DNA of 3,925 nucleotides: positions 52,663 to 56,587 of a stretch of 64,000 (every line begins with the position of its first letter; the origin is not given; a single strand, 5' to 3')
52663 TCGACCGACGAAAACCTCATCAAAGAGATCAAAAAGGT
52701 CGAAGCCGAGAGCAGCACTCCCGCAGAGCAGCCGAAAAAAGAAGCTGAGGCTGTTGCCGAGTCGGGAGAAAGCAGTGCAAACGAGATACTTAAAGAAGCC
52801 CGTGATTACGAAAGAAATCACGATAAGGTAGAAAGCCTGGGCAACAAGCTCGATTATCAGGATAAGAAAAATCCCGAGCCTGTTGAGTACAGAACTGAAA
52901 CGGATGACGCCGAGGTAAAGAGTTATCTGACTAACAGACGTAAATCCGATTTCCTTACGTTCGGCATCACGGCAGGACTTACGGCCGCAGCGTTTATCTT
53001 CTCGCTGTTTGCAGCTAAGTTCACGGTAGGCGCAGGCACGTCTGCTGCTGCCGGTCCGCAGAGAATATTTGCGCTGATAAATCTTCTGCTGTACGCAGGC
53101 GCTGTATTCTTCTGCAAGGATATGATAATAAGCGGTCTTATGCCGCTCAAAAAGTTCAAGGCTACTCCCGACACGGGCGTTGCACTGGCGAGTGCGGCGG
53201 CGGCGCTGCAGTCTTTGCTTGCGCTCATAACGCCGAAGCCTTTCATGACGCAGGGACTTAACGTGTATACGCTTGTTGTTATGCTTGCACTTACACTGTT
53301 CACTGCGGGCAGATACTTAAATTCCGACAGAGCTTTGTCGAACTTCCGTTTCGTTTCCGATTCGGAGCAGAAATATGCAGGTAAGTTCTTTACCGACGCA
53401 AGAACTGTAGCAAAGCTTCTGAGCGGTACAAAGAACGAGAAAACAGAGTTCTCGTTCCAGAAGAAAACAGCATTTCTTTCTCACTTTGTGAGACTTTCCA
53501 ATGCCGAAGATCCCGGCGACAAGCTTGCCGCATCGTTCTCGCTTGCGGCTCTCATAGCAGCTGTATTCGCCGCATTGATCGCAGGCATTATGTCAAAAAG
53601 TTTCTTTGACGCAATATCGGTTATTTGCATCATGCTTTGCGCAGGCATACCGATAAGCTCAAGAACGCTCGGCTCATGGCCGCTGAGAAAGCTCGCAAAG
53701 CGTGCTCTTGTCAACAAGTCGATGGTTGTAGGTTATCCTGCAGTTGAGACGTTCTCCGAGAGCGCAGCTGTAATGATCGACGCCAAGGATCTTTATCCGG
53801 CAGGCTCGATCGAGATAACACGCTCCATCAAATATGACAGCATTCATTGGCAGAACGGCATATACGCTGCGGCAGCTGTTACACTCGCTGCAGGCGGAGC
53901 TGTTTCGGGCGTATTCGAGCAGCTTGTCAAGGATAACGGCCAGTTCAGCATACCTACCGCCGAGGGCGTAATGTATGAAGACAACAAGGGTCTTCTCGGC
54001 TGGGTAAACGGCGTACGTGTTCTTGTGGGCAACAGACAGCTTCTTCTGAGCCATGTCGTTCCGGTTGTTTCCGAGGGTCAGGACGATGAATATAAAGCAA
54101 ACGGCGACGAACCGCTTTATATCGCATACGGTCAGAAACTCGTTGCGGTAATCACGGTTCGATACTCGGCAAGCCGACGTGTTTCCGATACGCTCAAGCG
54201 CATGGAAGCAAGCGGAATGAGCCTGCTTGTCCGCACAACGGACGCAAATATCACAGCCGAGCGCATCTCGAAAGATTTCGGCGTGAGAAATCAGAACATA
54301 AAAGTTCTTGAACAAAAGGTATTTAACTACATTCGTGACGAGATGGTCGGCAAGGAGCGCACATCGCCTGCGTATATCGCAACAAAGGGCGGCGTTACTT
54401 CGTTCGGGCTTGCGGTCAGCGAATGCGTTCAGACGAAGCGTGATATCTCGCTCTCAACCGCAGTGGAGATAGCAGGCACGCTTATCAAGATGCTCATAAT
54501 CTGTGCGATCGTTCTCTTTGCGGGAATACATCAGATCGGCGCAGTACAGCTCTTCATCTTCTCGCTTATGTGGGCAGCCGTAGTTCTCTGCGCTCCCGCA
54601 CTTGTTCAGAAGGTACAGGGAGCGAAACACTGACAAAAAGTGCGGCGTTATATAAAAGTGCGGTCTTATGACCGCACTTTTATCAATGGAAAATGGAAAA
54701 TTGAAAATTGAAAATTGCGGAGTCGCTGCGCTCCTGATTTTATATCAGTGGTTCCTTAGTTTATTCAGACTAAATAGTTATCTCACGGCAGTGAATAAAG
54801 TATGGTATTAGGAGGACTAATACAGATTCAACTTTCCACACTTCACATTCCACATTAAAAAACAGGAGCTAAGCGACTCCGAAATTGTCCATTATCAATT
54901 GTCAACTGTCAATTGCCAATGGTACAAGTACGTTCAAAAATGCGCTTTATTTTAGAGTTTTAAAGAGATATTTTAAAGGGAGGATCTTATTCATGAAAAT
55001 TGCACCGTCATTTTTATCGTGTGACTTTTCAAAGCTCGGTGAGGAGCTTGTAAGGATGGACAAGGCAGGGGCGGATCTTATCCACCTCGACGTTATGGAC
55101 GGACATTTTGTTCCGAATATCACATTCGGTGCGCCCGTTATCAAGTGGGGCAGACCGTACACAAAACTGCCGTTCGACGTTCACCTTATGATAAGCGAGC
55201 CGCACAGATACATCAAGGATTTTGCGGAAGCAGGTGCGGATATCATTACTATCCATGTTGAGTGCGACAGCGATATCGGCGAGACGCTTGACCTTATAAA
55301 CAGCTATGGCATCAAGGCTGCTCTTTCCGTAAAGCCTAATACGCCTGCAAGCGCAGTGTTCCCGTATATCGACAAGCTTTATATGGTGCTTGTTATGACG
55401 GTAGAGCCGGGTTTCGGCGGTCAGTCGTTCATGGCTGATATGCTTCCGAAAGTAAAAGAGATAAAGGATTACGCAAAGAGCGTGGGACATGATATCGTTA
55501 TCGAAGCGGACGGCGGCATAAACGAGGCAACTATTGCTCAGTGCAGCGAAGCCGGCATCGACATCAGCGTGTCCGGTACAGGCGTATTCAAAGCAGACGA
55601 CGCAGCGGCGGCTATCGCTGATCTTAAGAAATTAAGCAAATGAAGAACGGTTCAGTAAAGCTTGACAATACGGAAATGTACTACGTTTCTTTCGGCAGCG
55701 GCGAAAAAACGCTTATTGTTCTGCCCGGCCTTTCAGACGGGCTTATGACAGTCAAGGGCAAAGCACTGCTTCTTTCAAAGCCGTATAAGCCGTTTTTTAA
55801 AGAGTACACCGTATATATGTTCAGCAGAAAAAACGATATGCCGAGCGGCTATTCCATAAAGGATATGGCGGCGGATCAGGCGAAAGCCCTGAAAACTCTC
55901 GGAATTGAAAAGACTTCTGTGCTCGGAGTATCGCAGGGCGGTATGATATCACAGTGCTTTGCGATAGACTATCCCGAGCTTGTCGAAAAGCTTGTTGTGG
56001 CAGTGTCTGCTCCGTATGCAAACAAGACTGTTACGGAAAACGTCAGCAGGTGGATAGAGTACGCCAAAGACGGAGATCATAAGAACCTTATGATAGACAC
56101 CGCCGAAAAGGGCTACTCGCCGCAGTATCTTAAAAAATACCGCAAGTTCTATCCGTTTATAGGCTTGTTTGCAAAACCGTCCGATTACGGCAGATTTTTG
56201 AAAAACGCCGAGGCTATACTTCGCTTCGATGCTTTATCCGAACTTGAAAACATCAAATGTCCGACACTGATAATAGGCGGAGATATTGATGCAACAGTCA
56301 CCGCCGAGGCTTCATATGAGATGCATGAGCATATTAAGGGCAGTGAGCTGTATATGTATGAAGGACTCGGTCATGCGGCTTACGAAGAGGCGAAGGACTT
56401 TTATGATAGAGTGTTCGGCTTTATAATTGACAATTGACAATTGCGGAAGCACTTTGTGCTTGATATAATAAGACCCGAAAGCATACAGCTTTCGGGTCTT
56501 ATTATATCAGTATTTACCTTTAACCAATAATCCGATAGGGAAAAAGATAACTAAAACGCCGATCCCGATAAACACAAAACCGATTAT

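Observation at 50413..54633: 1406-aa protein fusing an 820-aa polyacidic region to a catalytically dead P1B-type ATPase scaffold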

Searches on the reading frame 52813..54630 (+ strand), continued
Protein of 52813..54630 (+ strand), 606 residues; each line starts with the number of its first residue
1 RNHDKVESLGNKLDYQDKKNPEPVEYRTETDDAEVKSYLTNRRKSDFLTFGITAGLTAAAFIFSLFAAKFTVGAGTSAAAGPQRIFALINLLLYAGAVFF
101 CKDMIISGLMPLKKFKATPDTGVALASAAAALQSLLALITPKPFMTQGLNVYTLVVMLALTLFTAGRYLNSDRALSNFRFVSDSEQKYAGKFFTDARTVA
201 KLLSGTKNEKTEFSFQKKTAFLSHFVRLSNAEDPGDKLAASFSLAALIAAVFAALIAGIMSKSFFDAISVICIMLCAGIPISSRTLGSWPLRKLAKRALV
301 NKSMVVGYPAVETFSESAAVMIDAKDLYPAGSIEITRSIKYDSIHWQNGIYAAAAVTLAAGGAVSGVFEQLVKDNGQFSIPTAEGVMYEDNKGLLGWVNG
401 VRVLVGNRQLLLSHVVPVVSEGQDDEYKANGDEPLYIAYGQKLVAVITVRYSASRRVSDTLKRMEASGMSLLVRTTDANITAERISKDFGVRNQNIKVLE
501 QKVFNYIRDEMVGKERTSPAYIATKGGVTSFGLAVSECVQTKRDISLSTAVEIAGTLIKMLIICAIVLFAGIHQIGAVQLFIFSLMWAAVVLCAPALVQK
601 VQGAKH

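Call 42: find_encoding_contigs(protein=P0214, flank=6000, max_places=2)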
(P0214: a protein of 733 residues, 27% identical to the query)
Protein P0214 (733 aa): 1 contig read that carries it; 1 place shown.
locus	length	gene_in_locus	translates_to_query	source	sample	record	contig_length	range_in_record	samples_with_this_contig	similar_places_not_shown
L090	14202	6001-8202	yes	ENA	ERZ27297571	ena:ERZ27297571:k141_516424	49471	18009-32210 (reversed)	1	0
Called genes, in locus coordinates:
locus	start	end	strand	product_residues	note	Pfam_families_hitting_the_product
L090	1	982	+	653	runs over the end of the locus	PF17389:Bac_rhamnosid6H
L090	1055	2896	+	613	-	PF00128:Alpha-amylase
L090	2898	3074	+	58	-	-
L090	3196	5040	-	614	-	PF06480:FtsH_ext (weak), PF00004:AAA, PF17862:AAA_lid_3, PF01434:Peptidase_M41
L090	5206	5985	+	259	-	PF08032:SpoU_sub_bind, PF00588:SpoU_methylase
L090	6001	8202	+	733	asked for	-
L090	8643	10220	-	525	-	-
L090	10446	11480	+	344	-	PF01300:Sua5_yciO_yrdC, PF03481:Sua5_C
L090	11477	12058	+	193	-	PF01121:CoaE, PF13238:AAA_18 (faint)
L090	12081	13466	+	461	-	PF02127:Peptidase_M18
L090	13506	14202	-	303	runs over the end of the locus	PF16654:DAPDH_C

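Call 53: search_protein_families(library=pfam, proteins=[P0031, P0046, P0212, P0198], max_evalue=0.1)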
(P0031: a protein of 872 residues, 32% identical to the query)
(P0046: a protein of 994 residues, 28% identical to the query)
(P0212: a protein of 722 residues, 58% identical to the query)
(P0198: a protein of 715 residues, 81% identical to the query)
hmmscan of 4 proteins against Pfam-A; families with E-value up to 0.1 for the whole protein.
P0031 (872 aa): 0 families

P0046 (994 aa): 0 families

P0212 (722 aa): 0 families

P0198 (715 aa): 1 family
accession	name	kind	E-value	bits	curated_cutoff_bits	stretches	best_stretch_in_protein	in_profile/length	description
PF05887.16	Trypan_PARP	-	2.1e-05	24.9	100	1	41-85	66-110/134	Procyclic acidic repetitive protein (PARP)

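Call 59: list_cluster_members(proteins=[P0213, P0212, P0031, P0033, P0201, P0214, P0043])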
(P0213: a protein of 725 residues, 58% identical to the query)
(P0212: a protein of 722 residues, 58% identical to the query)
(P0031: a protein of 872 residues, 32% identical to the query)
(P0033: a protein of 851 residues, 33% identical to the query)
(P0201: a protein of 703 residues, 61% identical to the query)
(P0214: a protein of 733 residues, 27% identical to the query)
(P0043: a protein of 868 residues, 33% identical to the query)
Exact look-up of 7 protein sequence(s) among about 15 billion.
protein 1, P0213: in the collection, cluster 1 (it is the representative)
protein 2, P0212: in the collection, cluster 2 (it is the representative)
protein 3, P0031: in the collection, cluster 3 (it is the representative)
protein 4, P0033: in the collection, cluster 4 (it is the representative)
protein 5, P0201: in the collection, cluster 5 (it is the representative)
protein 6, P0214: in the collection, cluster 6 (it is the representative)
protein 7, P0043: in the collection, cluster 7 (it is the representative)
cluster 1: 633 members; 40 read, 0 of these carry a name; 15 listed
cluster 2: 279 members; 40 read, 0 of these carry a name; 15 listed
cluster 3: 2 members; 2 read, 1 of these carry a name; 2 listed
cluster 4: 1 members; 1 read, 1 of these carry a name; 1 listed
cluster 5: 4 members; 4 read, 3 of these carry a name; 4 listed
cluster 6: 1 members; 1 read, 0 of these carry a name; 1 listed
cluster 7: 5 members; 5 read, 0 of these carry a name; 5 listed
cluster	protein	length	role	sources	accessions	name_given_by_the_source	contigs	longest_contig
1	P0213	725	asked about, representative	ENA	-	-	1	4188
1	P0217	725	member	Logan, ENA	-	-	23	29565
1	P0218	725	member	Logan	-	-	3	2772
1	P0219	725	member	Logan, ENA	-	-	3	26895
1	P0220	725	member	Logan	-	-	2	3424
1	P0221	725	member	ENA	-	-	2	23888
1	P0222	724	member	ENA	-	-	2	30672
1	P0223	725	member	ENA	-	-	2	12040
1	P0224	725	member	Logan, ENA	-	-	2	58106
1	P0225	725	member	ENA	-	-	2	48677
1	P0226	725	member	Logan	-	-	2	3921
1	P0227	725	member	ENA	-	-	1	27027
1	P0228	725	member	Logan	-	-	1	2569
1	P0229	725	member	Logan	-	-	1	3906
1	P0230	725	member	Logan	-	-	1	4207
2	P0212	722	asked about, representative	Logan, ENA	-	-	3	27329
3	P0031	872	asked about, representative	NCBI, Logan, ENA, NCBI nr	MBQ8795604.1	MAG: hypothetical protein IJZ54_04195 [Clostridia bacterium] | hypothetical protein [Clostridia bacterium]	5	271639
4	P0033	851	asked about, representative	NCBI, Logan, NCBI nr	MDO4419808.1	MAG: hypothetical protein Q4B92_05525 [Ruminococcus sp.] | hypothetical protein [Ruminococcus sp.]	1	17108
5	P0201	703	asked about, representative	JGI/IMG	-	cation transport ATPase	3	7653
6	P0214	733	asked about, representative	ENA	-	-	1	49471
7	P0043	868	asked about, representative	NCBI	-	-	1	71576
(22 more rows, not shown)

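Call 62: predict_structure(alignment_id=A2)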
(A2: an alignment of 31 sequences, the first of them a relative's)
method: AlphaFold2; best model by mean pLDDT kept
length: 872 residues; sequences in the alignment: 31
mean_pLDDT: 67.1   pTM: 0.58
mean pLDDT of the five models: 67.1, 60.5, 60.0, 59.4, 55.3
residues with pLDDT >= 90: 55; 70-90: 472; 50-70: 87; < 50: 258
segments of 3 or more residues with pLDDT < 50: 1-3, 40-87, 95-231, 233-299
pLDDT, mean of each block of 10 residues (from residue 1): 53 75 81 64 33 29 32 33 47 46 31 31 35 34 34 30 27 27 34 39 29 28 31 45 33 29 33 42 34 36 68 86 90 88 75 79 88 86 80 85 84 64 76 88 88 77 80 72 79 69 76 83 88 81 84 76 87 87 87 89 85 82 90 86 83 86 87 90 85 64 84 88 88 89 88 89 88 76 61 79 91 87 87 86 71 84 78 46
secondary structure, 60 per line:
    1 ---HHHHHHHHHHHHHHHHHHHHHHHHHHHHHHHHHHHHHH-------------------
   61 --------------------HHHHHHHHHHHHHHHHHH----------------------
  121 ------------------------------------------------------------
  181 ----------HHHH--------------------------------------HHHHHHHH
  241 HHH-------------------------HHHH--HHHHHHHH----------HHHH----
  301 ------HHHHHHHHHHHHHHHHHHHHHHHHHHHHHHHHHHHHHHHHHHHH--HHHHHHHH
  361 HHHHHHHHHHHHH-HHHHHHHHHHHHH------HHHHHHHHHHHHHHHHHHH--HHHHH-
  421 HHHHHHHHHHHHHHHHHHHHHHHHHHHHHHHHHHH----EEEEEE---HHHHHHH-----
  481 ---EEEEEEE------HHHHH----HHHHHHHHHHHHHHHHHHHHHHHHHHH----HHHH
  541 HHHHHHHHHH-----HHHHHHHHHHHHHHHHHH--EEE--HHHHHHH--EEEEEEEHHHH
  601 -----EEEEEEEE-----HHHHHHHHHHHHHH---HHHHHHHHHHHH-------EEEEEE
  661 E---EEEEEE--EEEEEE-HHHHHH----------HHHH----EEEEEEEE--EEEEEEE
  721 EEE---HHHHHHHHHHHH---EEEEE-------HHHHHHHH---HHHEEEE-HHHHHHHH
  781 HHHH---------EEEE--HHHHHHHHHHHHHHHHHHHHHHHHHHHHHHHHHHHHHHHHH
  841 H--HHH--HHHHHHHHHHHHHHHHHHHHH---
elements in order (helices of 4 or more, strands of 3 or more residues): H4-41 H81-98 H191-194 H233-243 H269-272 H275-282 H293-296 H307-350 H353-373 H375-387 H394-412 H415-419 H421-455 E460-465 H469-475 E484-490 H497-501 H506-532 H537-550 H556-573 E576-578 H581-587 E590-596 H597-600 E606-613 H619-632 H636-647 E655-661 E665-670 E673-678 H680-685 H696-699 E704-711 E714-723 H727-738 E742-746 H754-761 E768-771 H773-784 E794-797 H800-841 H849-869

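Call 65: find_homologous_proteins(query=P0212, max_evalue=1e-10)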
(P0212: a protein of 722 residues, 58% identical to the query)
Query P0212 (722 aa): 640 proteins with E <= 1e-10 among 8000 candidates; the best 120 are listed.
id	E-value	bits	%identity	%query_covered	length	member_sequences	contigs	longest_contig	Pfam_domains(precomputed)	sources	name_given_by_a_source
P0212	0.0e+0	1594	100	100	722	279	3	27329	-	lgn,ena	-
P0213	0.0e+0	1572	99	100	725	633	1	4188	-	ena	-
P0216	0.0e+0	1367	85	100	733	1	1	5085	-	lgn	-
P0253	0.0e+0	1164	75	100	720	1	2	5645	-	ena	-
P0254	1.5e-252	858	61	87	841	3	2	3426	-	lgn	-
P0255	1.8e-250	851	57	100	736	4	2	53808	-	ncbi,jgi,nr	ncbi:MAG: hypothetical protein E7457_04135 [Ruminococcaceae bacterium]|nr:hypothetical protein [Osci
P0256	1.5e-237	809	54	100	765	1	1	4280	-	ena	-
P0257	3.2e-237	808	98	54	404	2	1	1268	-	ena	-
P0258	6.0e-236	803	58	88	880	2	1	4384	-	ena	-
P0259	9.3e-235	799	59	84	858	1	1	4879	-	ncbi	-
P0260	1.1e-234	799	60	86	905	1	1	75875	-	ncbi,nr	ncbi:MAG: hypothetical protein KBS74_02050 [Clostridiales bacterium]|nr:hypothetical protein [Candid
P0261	4.9e-234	797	52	100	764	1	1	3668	-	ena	-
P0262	7.3e-233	793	51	100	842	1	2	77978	-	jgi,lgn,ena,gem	-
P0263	1.0e-232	793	59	82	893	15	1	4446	-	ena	-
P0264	1.7e-232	792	52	98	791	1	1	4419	-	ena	-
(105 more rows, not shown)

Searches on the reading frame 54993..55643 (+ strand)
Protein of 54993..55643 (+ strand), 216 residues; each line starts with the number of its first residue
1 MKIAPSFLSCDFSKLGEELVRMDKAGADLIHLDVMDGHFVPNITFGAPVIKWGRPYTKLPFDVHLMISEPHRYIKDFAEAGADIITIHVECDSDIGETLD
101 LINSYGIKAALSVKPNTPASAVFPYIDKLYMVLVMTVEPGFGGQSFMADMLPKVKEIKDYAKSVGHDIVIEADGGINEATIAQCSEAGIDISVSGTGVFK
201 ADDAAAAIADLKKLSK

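Call 46: search_protein_families(library=pfam, proteins=[window:54993-55643:+], max_evalue=0.00001)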
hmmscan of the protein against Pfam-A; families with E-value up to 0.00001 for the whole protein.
window:54993-55643:+ (216 aa): 1 family
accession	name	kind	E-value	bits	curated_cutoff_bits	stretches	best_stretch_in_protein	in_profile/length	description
PF00834.25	Ribul_P_3_epim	-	1e-71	240.9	21.1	1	2-199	1-198/198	Ribulose-phosphate 3 epimerase family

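Call 47: search_protein_families(library=ncbifam, proteins=[window:54993-55643:+], max_evalue=0.00001)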
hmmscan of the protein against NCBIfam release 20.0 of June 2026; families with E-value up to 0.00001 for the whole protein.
window:54993-55643:+ (216 aa): 8 families
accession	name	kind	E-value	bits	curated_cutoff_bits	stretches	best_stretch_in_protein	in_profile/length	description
TIGR01163.1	rpe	equivalog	1.6e-78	262.9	212.6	1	2-212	1-211/211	ribulose-phosphate 3-epimerase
NF004076.0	PRK05581.1-4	subfamily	7.6e-71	237.9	165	1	2-209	6-213/221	ribulose-phosphate 3-epimerase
NF007266.0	PRK09722.1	equivalog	8.4e-54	182.5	271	1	1-204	3-207/230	D-allulose 6-phosphate 3-epimerase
NF005944.0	PRK08005.1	equivalog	9e-30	103.5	376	1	1-211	1-207/210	ribulose-phosphate 3 epimerase family protein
NF005986.0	PRK08091.1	equivalog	9.6e-28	97.7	264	1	3-213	15-225/229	ribulose-phosphate 3-epimerase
NF010658.0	PRK14057.1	equivalog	2.6e-16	59.9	530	1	15-203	34-229/254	epimerase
NF005442.0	PRK07028.1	equivalog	3.6e-06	25.8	593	1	78-212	78-207/430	bifunctional hexulose-6-phosphate synthase/ribonuclease regulator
TIGR03128.2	RuMP_HxlA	equivalog_domain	4.5e-06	26.5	200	0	75-213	69-203/205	3-hexulose-6-phosphate synthase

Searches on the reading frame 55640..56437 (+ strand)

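Call 46: search_protein_families(library=pfam, proteins=[window:55640-56437:+], max_evalue=0.00001)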
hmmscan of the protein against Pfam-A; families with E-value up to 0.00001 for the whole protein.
window:55640-56437:+ (265 aa): 2 families
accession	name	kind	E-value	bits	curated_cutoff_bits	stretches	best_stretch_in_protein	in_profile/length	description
PF00561.26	Abhydrolase_1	-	7e-17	62.3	25.8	1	69-251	48-244/245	alpha/beta hydrolase fold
PF12146.15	Hydrolase_4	-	2.6e-08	33.9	27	1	75-250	61-237/239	Serine aminopeptidase, S33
